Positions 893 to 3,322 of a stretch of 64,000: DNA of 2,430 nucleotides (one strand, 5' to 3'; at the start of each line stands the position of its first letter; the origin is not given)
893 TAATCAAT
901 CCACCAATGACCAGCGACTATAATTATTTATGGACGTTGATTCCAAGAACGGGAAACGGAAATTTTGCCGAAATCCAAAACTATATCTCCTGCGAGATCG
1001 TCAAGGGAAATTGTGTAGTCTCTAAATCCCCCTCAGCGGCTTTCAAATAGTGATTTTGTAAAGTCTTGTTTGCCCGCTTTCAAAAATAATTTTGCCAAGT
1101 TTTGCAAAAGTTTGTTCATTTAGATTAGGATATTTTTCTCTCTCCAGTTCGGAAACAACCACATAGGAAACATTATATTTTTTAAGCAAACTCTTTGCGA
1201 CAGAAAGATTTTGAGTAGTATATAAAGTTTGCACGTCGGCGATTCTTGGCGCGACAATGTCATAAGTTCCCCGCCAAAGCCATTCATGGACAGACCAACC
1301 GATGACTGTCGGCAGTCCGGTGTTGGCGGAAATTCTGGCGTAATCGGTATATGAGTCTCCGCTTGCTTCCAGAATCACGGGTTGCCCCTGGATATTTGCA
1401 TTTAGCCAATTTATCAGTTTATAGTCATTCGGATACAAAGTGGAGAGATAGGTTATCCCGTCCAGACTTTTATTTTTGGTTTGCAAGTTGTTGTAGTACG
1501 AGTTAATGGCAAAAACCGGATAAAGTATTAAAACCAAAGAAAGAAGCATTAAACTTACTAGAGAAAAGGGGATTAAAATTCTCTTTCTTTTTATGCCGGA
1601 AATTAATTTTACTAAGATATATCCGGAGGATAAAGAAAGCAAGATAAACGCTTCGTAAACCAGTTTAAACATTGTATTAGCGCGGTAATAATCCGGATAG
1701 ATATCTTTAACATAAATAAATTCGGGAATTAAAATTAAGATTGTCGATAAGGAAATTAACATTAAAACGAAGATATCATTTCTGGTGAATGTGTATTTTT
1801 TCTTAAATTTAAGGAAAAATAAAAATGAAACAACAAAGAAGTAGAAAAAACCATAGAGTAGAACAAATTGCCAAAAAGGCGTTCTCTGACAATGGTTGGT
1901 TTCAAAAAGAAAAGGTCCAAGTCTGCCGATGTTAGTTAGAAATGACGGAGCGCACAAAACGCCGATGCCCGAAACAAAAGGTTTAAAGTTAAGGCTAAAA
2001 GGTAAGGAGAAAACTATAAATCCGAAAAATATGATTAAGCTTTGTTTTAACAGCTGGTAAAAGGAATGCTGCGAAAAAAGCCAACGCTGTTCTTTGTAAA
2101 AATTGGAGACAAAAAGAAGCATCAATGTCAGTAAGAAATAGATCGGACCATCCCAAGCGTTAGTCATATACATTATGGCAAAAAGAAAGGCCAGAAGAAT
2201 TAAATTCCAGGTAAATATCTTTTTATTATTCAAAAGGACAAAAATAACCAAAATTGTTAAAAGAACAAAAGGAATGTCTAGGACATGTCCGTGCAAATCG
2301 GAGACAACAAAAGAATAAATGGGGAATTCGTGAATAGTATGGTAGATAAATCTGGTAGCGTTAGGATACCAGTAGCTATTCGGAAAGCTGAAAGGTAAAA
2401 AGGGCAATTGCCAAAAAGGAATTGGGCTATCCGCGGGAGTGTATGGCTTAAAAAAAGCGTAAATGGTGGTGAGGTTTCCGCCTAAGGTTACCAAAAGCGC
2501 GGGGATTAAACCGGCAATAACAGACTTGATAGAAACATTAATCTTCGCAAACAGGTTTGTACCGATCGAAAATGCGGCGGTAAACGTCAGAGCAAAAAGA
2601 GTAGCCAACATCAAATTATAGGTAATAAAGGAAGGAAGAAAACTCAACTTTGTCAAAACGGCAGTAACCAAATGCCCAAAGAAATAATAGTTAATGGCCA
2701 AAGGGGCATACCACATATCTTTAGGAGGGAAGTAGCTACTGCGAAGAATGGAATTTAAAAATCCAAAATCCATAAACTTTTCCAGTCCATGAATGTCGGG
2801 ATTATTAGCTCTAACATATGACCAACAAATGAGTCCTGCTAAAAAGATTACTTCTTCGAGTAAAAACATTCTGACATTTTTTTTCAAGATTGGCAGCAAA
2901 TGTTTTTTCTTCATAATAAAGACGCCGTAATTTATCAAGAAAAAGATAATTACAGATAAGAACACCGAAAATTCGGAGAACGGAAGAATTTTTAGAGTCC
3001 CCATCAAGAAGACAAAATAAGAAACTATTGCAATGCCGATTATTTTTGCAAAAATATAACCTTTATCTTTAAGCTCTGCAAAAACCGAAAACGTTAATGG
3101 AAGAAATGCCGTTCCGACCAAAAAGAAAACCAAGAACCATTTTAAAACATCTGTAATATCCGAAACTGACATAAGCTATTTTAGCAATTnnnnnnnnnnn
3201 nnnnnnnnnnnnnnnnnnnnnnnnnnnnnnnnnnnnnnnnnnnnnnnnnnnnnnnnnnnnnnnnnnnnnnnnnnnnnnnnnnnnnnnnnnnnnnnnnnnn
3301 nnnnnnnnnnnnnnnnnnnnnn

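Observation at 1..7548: Translationally coupled envelope-glycan operon: LCP ligase, DUF2298-like and GT-C glycosyltransferases, a UDP-galactopyranose-mutase-like flavoenzyme and an LPPTG surface protein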

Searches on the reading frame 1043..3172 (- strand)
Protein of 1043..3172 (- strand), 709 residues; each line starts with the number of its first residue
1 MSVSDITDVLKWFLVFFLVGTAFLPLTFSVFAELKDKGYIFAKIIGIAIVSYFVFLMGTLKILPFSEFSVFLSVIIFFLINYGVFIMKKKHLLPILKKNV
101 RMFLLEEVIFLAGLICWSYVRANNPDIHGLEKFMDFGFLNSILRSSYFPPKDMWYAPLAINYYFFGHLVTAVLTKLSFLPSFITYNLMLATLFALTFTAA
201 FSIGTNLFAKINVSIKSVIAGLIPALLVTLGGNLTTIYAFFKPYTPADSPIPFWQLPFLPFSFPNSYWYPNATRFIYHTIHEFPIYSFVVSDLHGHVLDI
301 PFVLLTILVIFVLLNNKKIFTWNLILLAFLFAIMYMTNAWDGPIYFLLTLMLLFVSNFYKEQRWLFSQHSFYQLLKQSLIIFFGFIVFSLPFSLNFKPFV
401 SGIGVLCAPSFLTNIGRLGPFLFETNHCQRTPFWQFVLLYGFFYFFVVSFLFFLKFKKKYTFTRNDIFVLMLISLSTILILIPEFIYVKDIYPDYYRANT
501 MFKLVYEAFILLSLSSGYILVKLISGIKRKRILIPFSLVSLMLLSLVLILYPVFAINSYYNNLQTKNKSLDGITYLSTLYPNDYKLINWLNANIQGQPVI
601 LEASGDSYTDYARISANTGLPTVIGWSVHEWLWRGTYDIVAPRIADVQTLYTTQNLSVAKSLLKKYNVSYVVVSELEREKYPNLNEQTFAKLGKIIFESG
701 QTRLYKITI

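Call 3: search_protein_families(library=pfam, proteins=[window:1043-3172:-], max_evalue=0.01)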
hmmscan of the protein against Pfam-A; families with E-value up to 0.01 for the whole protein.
window:1043-3172:- (709 aa): 1 family
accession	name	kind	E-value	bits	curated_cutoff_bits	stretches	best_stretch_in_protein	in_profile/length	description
PF10060.15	DUF2298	-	2.2e-100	337.4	27.8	2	49-457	1-389/488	Uncharacterized membrane protein (DUF2298)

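Call 4: search_protein_families(library=ncbifam, proteins=[window:1043-3172:-], max_evalue=0.01)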
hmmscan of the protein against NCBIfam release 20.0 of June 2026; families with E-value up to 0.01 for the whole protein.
window:1043-3172:- (709 aa): 1 family
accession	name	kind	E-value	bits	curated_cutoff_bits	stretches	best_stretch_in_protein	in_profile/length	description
TIGR03662.1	Chlor_Arch_YYY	subfamily_domain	8.3e-155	517.3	300.25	2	6-452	2-425/727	chlor_Arch_YYY domain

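Call 10: search_solved_structures(query=window:1043-3172:-, max_evalue=1)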
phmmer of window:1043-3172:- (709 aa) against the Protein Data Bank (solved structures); distinct sequences matched with E-value up to 1: 0.

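Call 21: find_homologous_proteins(query=window:1043-3172:-, max_evalue=0.00001)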
Query window:1043-3172:- (709 aa): 3795 proteins with E <= 0.00001 among 8000 candidates; the best 120 are listed.
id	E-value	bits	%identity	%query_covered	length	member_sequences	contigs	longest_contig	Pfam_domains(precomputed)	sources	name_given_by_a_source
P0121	0.0e+0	1555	100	100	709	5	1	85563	PF10060.16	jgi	jgi:uncharacterized membrane protein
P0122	0.0e+0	1401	89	100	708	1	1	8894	PF10060.16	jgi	jgi:uncharacterized membrane protein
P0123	0.0e+0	1321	84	100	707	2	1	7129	PF10060.16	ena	-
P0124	0.0e+0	1318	82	100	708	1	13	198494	PF10060.16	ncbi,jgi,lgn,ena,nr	ncbi:MAG TPA: DUF2298 domain-containing protein [Patescibacteria group bacterium]|jgi:YYY domain-con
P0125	0.0e+0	1303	83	100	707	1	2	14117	PF10060.16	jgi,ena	-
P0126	0.0e+0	1286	80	100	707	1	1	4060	PF10060.16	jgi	jgi:uncharacterized membrane protein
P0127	0.0e+0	1270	80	100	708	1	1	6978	PF10060.16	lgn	-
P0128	0.0e+0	1177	83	89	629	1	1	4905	PF10060.16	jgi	jgi:uncharacterized membrane protein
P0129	0.0e+0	1135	75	96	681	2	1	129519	PF10060.16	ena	-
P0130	0.0e+0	1135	71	99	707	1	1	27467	PF10060.16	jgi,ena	-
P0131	0.0e+0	1135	72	100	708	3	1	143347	PF10060.16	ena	-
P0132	0.0e+0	1132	71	100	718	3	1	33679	PF10060.16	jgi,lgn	jgi:uncharacterized membrane protein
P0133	0.0e+0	1132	72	99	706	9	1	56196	PF10060.16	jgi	jgi:YYY domain-containing protein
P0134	0.0e+0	1131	81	87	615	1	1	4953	PF10060.16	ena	-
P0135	0.0e+0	1130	72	100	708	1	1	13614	PF10060.16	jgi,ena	-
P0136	0.0e+0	1122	70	100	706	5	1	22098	PF10060.16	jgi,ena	-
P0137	0.0e+0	1120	71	100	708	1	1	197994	PF10060.16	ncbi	-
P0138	0.0e+0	1118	70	100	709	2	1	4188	PF10060.16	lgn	-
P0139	0.0e+0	1116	70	100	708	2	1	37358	PF10060.16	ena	-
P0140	0.0e+0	1105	70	100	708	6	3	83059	PF10060.16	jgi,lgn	jgi:uncharacterized membrane protein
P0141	0.0e+0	1102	69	100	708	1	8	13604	PF10060.16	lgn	-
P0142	0.0e+0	1085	67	100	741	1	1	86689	PF10060.16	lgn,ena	-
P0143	0.0e+0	1083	64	100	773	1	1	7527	PF10060.16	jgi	jgi:uncharacterized membrane protein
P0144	0.0e+0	1076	67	100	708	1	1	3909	PF10060.16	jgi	jgi:uncharacterized membrane protein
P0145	0.0e+0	1066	67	100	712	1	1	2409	PF10060.16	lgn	-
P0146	0.0e+0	1064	67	100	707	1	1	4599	PF10060.16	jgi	jgi:uncharacterized membrane protein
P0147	0.0e+0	1057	67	100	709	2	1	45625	PF10060.16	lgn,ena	-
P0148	0.0e+0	1055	67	99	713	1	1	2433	PF10060.16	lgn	-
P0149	0.0e+0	1052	67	100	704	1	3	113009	PF10060.16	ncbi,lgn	-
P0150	0.0e+0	1046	66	100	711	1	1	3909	PF10060.16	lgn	-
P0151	0.0e+0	1045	67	100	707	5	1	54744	PF10060.16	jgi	jgi:YYY domain-containing protein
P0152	0.0e+0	1044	66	100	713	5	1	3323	PF10060.16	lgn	-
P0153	0.0e+0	1044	67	100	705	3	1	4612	PF10060.16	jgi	-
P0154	0.0e+0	1043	66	100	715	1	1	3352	PF10060.16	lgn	-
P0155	0.0e+0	1042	70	93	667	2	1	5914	PF10060.16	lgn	-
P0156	0.0e+0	1036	67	100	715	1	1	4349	PF10060.16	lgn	-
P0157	0.0e+0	1035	66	100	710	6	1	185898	PF10060.16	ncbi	-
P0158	0.0e+0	1030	65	100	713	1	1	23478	PF10060.16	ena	-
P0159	0.0e+0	1029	67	100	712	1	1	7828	PF10060.16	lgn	-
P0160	0.0e+0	1028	66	96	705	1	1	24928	PF10060.16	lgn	-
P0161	0.0e+0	1027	65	100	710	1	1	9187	PF10060.16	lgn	-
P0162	0.0e+0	1026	65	99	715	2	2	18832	PF10060.16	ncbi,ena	ncbi:MAG: DUF2298 domain-containing protein [Patescibacteria group bacterium]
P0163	0.0e+0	1021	65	100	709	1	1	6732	PF10060.16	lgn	-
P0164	0.0e+0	1013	65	100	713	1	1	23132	PF10060.16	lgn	-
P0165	0.0e+0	1013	64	100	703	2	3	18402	PF10060.16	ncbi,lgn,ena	-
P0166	2.7e-298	1010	65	100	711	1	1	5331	PF10060.16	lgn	-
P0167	3.4e-298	1009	64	100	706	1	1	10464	PF10060.16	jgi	jgi:YYY domain-containing protein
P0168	4.5e-298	1009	63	100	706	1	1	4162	PF10060.16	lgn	-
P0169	1.4e-296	1004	63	100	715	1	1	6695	PF10060.16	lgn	-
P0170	2.2e-296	1003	64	100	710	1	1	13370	PF10060.16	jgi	jgi:uncharacterized membrane protein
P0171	3.0e-296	1003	63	100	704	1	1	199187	PF10060.16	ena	-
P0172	9.6e-296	1001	63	100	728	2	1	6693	PF10060.16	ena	-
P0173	9.8e-296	1001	64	100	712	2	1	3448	PF10060.16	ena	-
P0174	1.1e-295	1001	63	100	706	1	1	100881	PF10060.16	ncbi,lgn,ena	-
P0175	3.3e-294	996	64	100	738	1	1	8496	PF10060.16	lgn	-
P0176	4.7e-294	996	63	100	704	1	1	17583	PF10060.16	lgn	-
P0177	1.2e-291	988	72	85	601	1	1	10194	PF10060.16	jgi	jgi:uncharacterized membrane protein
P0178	3.9e-291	986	64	99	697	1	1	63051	PF10060.16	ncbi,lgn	-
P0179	1.3e-290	984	64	99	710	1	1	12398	PF10060.16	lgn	-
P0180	1.5e-288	977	73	84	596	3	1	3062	PF10060.16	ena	-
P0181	5.5e-288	975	74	82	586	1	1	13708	PF10060.16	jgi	jgi:YYY domain-containing protein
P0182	6.5e-287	972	60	100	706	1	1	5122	PF10060.16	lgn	-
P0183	8.9e-286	968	62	100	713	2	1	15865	PF10060.16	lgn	-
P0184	9.2e-286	968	62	100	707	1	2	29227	PF10060.16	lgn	-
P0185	1.5e-285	967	63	100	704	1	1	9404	PF10060.16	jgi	jgi:uncharacterized membrane protein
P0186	5.7e-285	966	63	99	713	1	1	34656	PF10060.16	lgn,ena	-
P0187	1.8e-283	961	64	98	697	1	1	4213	PF10060.16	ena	-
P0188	2.7e-283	960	73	81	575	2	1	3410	PF10060.16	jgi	jgi:uncharacterized membrane protein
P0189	3.8e-282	956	60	100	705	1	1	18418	PF10060.16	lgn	-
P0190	4.0e-282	956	62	99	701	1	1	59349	PF10060.16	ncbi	-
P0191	5.3e-282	956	61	100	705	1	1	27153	PF10060.16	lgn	-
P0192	1.5e-281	954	62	100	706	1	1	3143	PF10060.16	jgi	jgi:YYY domain-containing protein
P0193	1.1e-280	951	61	100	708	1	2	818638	PF10060.16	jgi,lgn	jgi:uncharacterized membrane protein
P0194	1.1e-280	951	63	99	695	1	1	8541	PF10060.16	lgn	-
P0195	1.6e-279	948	60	100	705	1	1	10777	PF10060.16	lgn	-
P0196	2.1e-279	947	83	71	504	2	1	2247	PF10060.16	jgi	jgi:YYY domain-containing protein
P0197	4.1e-279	946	70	87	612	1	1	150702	PF10060.16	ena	-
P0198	4.4e-279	946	61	100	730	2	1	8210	PF10060.16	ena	-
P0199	1.9e-277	941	60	100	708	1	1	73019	PF10060.16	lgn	-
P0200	6.4e-276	936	61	100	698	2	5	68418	PF10060.16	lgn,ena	-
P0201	1.8e-275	934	60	100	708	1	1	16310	PF10060.16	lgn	-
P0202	2.0e-275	934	61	100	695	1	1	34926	PF10060.16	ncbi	-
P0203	1.0e-274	932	58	100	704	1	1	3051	PF10060.16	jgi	jgi:uncharacterized membrane protein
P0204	1.1e-274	932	59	100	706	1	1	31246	PF10060.16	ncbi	-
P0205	1.4e-272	925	60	99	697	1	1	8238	PF10060.16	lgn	-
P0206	4.4e-272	923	59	100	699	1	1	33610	PF10060.16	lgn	-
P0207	5.8e-272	923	59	100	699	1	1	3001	PF10060.16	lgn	-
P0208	5.8e-272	923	59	100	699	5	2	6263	PF10060.16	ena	-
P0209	7.4e-272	922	59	100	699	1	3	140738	PF10060.16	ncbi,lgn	-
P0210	1.6e-271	921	60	99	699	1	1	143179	PF10060.16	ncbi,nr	ncbi:MAG: hypothetical protein HY344_00275 [Candidatus Levybacteria bacterium]|nr:hypothetical prote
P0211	4.2e-271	920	59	100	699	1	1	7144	PF10060.16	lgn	-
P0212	8.6e-271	919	59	100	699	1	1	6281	PF10060.16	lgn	-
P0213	1.6e-270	918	59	100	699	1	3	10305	PF10060.16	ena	-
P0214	1.9e-270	918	59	100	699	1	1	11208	PF10060.16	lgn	-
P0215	2.3e-270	917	59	100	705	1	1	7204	PF10060.16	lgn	-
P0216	4.9e-269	913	59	99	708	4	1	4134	PF10060.16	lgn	-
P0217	6.2e-269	913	59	99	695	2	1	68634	PF10060.16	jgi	-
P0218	9.0e-269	912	57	100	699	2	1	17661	PF10060.16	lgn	-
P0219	2.8e-268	910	58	100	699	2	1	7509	PF10060.16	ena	-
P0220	7.3e-268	909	58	100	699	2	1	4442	PF10060.16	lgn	-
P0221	8.8e-268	909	59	100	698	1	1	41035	PF10060.16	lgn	-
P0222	1.9e-267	908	62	90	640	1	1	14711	PF10060.16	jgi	jgi:uncharacterized membrane protein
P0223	7.8e-267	906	58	100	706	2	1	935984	PF10060.16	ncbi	-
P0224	3.6e-266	903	57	99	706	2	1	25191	PF10060.16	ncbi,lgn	-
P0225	4.2e-266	903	59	100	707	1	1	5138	PF10060.16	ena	-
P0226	5.3e-266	903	59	100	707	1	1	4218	PF10060.16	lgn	-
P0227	1.6e-265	901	59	100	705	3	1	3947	PF10060.16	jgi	-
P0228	1.7e-265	901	59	99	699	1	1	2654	PF10060.16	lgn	-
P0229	2.1e-265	901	59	100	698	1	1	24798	PF10060.16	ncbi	-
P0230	5.0e-263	893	58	99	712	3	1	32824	PF10060.16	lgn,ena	-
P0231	2.2e-262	891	58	100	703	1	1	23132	PF10060.16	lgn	-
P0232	3.1e-262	890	60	95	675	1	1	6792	PF10060.16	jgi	-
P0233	1.3e-261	888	59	100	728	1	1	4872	PF10060.16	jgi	jgi:YYY domain-containing protein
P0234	2.3e-261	887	59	100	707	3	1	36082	PF10060.16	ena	-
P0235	3.0e-260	884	58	99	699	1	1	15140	PF10060.16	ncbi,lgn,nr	ncbi:MAG: hypothetical protein HYV39_03395 [Candidatus Levybacteria bacterium]|nr:hypothetical prote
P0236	1.2e-259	882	59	100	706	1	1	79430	PF10060.16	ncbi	-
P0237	8.6e-259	879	56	100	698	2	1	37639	PF10060.16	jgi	jgi:uncharacterized membrane protein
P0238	1.1e-258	879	57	99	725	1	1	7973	PF10060.16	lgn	-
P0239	1.3e-258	878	57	100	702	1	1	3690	PF10060.16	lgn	-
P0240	4.0e-258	877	57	100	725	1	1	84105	PF10060.16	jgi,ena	-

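Call 45: predict_structure(alignment_id=A3)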
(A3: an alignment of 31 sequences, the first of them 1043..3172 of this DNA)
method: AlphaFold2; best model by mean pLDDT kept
length: 709 residues; sequences in the alignment: 31
mean_pLDDT: 75.8   pTM: 0.77
mean pLDDT of the five models: 75.8, 74.1, 71.5, 71.0, 69.2
residues with pLDDT >= 90: 250; 70-90: 220; 50-70: 114; < 50: 125
segments of 3 or more residues with pLDDT < 50: 125-130, 154-160, 234-256, 261-293, 399-404, 416-421, 489-495, 561-572, 606-611, 625-642
pLDDT, mean of each block of 10 residues (from residue 1): 90 97 95 92 97 94 95 97 90 91 94 89 51 68 83 48 79 94 85 92 86 74 87 48 42 47 43 38 45 59 95 90 95 84 89 91 85 95 92 66 51 53 53 65 80 77 89 90 61 48 76 90 83 86 75 54 44 60 85 80 56 58 50 37 70 93 88 86 90 93 89
secondary structure, 60 per line:
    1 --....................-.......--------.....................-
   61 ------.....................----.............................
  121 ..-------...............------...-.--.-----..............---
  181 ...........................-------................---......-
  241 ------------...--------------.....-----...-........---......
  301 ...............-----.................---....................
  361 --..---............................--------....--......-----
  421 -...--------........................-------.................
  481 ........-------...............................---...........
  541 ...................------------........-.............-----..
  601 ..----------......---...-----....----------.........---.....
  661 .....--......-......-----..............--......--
elements in order (helices of 4 or more, strands of 3 or more residues): H3-22 H24-30 H39-59 H67-87 H92-122 H130-144 H164-177 H181-207 H215-230 H234-239 H270-274 H284-291 H295-315 H321-337 H341-358 H368-395 E404-407 H410-415 E422-424 H433-456 H464-485 E486-488 H496-526 H530-559 H572-579 H581-593 E599-602 H613-618 E622-624 H630-633 H644-652 H656-665 E668-673 H675-680 H686-692 E693-699 E702-707

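Call 49: fold_search(model_id=the predicted structure, library=pdb)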
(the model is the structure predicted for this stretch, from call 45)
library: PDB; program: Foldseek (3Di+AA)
matches with E <= 10: 139; with E <= 0.001: 6
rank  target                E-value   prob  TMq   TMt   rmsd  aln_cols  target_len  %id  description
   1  3wak                  1.6e-05  1.00  0.26  0.22  19.0       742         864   13  Crystal structure of the Archaeoglobus fulgidus oligosaccharyltransferase (O29867_ARCFU) in the apo form (released 2013-10-30)
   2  5gmy_A                3.2e-05  1.00  0.28  0.24  20.6       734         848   13  Crystal structure of the Archaeoglobus fulgidus oligosaccharyltransferase (O29867_ARCFU) tethered with an acceptor pep (released 2017-02-01)
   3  7zlh_A                4.5e-05  1.00  0.35  0.37  11.8       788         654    9  Cryo-EM structure of C-mannosyltransferase CeDPY19, in apo state, bound to CMT2-Fab and anti-Fab nanobody (released 2023-01-11)
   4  7zlg_A                4.5e-05  1.00  0.33  0.35  12.7       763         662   11  Cryo-EM structure of C-mannosyltransferase CeDPY19, in complex with acceptor peptide and bound to CMT2-Fab and anti-Fa (released 2023-01-11)
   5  7zli_A                1.6e-04  1.00  0.35  0.37  11.9       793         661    9  Cryo-EM structure of C-mannosyltransferase CeDPY19, in complex with Dol25-P-Man and bound to CMT2-Fab and anti-Fab nan (released 2023-01-11)
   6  8if8_C                2.9e-04  1.00  0.40  0.46  15.3       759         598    9  Arabinosyltransferase AftA (released 2023-05-31)
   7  5f15                  1.9e-03  1.00  0.34  0.42  13.0       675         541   10  Crystal Structure of ArnT from Cupriavidus metallidurans bound to Undecaprenyl phosphate (released 2016-02-17)
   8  3vu0_A                1.1e-02  1.00  0.13  0.55   5.1       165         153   14  Crystal structure of the C-terminal globular domain of oligosaccharyltransferase (AfAglB-S2, AF_0040, O30195_ARCFU) fr (released 2013-01-23)
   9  3vu0_B                3.3e-02  1.00  0.13  0.52   4.4       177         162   13  Crystal structure of the C-terminal globular domain of oligosaccharyltransferase (AfAglB-S2, AF_0040, O30195_ARCFU) fr (released 2013-01-23)
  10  9i5k_A                4.6e-02  0.99  0.33  0.44  11.2       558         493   11  Structure of the Chaetomium thermophilum Pmt4 homodimer (C2 symmetry) (released 2025-12-24)
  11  7aar                  3.4e-01  0.09  0.11  0.14  21.0       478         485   10  sugar/H+ symporter STP10 in inward open conformation (released 2021-08-18)
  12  9i5l_A                5.4e-01  0.85  0.23  0.23   6.3       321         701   14  Structure of the Chaetomium thermophilum Pmt4 homodimer (C1 symmetry) (released 2025-12-24)
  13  3vgp                  5.6e-01  0.97  0.13  0.47   5.5       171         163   10  Crystal structure of the C-terminal globular domain of oligosaccharyltransferase (AF_0329) from Archaeoglobus fulgidus (released 2012-07-04)
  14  7w72_U                6.3e-01  0.38  0.23  0.35  12.7       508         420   10  Structure of a human glycosylphosphatidylinositol (GPI) transamidase (released 2022-02-16)
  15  8j74_A                6.3e-01  0.08  0.12  0.15  24.4       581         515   11  Human high-affinity choline transporter CHT1 in the HC-3-bound outward-facing open conformation, dimeric state (released 2024-04-03)
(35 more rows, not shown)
